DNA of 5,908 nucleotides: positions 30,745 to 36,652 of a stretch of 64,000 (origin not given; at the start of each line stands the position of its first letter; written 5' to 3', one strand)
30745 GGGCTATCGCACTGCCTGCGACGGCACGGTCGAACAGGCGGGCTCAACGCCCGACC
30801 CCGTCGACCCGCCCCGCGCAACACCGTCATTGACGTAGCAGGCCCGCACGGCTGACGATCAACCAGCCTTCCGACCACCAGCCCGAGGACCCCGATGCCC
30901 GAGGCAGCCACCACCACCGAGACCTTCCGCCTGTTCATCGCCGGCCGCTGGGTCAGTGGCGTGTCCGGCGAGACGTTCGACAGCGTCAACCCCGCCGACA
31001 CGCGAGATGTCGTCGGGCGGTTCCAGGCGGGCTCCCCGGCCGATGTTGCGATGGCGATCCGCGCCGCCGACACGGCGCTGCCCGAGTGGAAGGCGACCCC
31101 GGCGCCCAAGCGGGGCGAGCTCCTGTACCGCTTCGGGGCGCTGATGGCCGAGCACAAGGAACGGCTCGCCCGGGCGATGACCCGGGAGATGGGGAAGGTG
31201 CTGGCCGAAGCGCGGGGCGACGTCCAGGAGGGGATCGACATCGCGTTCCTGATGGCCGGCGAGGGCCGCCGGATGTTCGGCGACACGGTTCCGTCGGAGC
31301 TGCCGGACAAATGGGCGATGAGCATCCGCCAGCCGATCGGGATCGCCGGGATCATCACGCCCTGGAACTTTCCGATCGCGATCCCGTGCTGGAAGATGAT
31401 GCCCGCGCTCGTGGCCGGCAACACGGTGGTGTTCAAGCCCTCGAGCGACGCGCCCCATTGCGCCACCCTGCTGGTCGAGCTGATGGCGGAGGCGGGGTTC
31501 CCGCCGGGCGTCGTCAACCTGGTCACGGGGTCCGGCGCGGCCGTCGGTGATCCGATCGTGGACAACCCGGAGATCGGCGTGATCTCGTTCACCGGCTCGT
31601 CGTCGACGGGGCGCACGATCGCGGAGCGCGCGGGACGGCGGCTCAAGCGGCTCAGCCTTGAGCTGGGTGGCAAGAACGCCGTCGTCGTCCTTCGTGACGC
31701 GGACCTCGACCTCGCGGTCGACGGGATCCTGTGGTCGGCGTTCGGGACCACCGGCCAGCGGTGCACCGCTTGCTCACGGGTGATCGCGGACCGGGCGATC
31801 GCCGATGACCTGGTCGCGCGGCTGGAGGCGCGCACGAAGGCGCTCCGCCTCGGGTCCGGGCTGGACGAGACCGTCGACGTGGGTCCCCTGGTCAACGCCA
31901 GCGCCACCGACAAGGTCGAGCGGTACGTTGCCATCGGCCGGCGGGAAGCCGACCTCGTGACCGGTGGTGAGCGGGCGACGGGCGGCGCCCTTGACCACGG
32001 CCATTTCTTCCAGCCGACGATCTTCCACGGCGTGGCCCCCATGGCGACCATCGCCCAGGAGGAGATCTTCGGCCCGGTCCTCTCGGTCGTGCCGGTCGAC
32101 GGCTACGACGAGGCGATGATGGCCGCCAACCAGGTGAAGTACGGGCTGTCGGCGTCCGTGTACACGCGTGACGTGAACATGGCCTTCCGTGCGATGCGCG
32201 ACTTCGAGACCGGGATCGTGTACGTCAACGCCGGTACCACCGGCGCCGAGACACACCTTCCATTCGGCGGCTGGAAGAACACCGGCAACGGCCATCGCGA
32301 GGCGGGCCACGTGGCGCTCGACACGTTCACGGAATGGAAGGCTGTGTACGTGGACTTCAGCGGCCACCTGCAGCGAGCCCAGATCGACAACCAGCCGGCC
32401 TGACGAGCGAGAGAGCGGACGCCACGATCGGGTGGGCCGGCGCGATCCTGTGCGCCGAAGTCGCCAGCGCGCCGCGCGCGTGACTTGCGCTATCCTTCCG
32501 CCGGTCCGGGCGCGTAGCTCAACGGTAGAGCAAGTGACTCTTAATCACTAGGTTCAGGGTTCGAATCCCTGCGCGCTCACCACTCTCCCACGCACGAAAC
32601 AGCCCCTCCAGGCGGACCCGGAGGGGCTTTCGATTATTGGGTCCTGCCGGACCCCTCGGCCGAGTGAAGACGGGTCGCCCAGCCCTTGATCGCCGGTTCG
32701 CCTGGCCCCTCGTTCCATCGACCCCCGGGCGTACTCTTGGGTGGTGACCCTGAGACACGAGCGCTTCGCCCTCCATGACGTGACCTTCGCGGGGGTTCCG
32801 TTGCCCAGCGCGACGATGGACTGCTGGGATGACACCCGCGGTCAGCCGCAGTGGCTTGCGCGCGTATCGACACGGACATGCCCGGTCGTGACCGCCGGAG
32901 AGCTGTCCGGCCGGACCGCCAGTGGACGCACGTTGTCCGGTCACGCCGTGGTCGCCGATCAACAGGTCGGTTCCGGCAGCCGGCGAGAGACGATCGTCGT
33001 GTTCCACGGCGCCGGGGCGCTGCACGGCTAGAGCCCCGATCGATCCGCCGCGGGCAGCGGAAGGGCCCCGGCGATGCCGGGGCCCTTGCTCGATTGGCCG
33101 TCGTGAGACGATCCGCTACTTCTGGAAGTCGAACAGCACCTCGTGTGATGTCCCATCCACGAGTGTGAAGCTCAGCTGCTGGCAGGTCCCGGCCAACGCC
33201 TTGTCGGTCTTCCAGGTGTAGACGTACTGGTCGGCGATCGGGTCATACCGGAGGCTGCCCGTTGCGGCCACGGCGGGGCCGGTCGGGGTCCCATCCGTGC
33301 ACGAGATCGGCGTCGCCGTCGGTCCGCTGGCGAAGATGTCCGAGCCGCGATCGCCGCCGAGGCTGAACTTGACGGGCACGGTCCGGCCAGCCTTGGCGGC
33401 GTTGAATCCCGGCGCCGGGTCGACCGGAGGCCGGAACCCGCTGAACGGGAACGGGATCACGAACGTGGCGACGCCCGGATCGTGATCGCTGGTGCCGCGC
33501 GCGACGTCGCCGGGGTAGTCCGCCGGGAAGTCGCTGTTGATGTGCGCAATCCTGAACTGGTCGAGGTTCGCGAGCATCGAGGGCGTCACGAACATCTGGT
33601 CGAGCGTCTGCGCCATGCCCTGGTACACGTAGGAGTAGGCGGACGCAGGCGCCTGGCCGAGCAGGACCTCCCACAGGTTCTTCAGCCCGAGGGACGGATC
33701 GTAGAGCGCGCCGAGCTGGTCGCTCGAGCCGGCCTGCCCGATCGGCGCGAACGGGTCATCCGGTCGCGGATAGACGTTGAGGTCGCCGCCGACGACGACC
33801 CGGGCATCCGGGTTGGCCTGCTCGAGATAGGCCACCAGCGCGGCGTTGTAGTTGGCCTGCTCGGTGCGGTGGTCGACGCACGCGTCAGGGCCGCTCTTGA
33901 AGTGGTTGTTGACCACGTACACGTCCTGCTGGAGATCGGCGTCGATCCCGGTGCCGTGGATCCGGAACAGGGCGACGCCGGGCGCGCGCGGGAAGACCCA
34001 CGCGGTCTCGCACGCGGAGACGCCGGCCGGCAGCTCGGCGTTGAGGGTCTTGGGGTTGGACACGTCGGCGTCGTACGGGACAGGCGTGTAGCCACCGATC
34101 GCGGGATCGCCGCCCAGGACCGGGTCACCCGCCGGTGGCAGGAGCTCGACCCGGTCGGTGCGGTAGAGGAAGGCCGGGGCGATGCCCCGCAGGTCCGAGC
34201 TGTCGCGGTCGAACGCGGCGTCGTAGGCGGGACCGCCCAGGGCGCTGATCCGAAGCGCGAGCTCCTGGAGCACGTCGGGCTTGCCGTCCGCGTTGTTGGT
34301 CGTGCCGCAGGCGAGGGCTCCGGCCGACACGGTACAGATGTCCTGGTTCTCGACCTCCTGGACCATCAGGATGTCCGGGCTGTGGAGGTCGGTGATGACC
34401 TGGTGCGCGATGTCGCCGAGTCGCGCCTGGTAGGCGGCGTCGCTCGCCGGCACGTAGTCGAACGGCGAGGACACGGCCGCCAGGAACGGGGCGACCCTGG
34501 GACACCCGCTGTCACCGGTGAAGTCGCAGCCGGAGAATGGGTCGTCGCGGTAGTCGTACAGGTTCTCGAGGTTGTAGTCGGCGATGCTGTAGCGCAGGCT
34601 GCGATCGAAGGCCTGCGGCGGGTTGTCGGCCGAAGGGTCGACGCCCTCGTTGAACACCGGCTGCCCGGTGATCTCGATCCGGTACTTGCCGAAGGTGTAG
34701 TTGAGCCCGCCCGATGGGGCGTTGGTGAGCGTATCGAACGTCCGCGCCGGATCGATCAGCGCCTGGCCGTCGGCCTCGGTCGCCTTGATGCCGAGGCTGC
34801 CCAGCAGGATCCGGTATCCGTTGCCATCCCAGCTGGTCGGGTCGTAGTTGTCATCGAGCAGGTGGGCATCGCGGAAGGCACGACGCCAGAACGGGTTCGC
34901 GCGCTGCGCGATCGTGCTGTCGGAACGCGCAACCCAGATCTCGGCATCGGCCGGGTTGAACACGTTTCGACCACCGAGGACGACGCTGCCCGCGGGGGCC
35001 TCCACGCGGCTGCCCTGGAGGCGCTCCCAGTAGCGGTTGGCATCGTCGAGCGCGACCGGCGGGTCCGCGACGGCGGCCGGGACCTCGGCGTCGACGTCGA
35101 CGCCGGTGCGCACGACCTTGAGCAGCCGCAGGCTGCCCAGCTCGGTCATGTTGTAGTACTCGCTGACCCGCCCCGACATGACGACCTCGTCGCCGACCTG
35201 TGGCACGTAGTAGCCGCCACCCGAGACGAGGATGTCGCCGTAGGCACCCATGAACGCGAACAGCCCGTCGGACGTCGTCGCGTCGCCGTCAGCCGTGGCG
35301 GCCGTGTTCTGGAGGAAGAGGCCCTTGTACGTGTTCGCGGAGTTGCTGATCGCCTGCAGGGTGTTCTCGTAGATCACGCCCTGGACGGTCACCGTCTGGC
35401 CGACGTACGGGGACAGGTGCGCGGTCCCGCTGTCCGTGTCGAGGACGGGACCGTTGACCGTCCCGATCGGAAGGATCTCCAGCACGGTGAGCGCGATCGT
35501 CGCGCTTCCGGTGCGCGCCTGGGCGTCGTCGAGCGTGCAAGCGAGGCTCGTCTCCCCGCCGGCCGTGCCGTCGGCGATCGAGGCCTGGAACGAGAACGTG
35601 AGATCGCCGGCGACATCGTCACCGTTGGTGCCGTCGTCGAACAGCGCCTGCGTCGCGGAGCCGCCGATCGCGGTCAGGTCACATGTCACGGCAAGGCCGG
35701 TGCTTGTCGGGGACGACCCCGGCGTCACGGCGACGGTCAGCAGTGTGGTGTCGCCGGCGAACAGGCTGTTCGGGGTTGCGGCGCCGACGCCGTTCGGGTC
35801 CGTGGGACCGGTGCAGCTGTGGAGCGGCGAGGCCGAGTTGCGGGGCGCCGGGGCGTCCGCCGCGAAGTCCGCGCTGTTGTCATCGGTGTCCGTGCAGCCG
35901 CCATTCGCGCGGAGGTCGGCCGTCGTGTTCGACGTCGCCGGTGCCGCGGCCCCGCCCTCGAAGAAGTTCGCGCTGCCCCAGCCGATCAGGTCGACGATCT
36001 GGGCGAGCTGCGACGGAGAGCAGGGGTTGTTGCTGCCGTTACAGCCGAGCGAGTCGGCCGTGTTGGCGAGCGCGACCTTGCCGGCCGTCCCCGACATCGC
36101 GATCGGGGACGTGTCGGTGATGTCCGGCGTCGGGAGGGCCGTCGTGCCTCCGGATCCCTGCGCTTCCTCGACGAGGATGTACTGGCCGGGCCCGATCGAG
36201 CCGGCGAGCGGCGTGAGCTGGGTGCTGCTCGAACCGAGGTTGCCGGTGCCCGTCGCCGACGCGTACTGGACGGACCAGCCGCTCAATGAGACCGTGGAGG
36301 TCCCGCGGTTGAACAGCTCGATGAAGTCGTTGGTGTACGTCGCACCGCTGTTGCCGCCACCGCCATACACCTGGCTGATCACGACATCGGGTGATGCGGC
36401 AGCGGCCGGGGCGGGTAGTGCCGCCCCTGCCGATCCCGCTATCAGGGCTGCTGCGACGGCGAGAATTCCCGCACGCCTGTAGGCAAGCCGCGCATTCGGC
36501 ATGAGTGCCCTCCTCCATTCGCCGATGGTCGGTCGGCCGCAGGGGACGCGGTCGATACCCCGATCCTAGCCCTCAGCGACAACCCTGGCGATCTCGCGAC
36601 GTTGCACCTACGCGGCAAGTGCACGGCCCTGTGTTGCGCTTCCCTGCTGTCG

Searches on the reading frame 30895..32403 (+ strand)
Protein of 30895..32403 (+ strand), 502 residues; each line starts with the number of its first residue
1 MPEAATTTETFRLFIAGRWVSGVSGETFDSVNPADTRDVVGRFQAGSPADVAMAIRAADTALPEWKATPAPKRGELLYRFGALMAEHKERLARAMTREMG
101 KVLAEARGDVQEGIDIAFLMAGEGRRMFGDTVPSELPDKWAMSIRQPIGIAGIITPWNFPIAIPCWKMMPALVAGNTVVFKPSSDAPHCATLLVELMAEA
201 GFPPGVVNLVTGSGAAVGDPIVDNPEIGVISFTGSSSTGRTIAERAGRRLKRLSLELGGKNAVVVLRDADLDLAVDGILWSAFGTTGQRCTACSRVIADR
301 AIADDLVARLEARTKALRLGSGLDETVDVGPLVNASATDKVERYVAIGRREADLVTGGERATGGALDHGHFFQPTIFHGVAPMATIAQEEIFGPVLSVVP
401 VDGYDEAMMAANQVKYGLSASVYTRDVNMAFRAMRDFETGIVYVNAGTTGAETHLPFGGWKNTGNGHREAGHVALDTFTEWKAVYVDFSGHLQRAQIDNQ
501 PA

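Call 51: search_protein_families(library=pfam, proteins=[window:30895-32403:+], max_evalue=0.0001)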
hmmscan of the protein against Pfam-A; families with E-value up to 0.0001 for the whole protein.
window:30895-32403:+ (502 aa): 1 family
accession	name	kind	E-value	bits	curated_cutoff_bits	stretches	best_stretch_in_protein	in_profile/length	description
PF00171.27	Aldedh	-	2.3e-170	567.6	23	1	19-484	1-461/461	Aldehyde dehydrogenase family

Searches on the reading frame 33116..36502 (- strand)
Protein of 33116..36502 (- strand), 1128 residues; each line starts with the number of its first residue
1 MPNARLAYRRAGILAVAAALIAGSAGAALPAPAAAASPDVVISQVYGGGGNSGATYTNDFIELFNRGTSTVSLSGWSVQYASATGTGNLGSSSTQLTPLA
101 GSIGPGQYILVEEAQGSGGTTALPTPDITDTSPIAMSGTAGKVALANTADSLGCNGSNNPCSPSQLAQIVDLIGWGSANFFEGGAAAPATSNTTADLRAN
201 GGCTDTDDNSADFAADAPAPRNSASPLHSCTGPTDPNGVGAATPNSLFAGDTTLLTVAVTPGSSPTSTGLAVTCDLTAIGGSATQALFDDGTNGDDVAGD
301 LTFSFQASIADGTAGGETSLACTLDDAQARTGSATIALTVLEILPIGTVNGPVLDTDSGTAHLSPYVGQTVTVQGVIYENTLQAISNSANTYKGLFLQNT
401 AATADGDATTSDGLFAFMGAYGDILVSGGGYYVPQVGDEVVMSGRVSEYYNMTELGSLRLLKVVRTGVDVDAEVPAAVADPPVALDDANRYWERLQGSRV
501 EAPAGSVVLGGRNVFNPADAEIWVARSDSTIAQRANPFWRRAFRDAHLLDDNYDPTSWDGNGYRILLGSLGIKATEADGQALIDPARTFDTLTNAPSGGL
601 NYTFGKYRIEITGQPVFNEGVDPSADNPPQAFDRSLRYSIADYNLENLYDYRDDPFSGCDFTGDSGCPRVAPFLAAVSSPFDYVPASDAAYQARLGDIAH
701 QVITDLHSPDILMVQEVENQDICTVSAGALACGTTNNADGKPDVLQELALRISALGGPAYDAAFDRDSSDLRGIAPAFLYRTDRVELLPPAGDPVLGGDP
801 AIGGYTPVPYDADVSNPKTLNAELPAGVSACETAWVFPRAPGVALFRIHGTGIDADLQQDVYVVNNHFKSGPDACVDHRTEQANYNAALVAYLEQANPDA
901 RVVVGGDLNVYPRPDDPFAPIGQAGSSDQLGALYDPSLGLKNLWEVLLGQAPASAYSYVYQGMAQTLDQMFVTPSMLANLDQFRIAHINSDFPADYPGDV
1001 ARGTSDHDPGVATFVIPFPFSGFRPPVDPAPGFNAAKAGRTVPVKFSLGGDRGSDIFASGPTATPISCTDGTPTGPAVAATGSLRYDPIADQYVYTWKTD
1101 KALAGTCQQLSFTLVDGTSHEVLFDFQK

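Call 51: search_protein_families(library=pfam, proteins=[window:33116-36502:-], max_evalue=0.0001)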
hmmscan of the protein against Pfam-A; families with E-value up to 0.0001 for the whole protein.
window:33116-36502:- (1128 aa): 3 families
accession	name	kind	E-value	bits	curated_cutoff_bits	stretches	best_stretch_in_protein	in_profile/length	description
PF00932.25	LTD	-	1.3e-14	54.9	34.3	1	34-125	2-74/109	Lamin Tail Domain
PF19580.5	Exo_endo_phos_3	-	1.6e-09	37.7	27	1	861-983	144-260/311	Endonuclease/Exonuclease/phosphatase family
PF03372.29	Exo_endo_phos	-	5.5e-06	26.7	24.5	1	707-989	29-218/225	Endonuclease/Exonuclease/phosphatase family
